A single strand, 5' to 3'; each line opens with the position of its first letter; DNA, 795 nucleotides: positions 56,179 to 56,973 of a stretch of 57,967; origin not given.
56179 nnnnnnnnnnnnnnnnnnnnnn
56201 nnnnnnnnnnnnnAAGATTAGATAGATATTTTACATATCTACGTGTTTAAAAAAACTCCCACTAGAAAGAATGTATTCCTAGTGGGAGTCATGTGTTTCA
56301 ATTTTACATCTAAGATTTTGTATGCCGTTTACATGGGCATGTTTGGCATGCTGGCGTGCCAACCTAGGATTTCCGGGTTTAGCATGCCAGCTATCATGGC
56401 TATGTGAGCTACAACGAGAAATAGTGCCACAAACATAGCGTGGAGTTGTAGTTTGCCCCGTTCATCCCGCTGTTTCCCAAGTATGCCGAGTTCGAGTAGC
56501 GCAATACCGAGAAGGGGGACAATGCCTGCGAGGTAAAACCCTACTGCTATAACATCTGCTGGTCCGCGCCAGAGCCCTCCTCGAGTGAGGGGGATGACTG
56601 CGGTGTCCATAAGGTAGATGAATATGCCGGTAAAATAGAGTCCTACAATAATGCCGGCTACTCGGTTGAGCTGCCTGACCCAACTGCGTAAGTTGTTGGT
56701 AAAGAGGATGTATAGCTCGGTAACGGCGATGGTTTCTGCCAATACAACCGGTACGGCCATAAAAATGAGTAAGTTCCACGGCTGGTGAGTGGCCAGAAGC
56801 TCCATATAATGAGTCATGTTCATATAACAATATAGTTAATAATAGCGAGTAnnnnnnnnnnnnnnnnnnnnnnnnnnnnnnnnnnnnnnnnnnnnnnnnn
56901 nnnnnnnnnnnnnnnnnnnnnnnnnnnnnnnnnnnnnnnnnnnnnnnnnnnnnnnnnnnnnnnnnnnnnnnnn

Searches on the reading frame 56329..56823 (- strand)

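Call 48: search_protein_families(library=pfam, proteins=[window:56329-56823:-], max_evalue=0.01)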
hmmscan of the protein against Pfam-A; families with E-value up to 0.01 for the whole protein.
window:56329-56823:- (164 aa): 1 family
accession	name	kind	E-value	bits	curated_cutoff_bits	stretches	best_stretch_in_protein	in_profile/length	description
PF20617.3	DUF6803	-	2.1e-75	252.8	27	1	1-161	1-161/162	Family of unknown function (DUF6803)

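Call 88: search_protein_families(library=ncbifam, proteins=[window:56329-56823:-], max_evalue=0.00001)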
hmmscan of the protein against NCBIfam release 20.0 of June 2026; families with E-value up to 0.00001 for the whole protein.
window:56329-56823:- (164 aa): 0 families
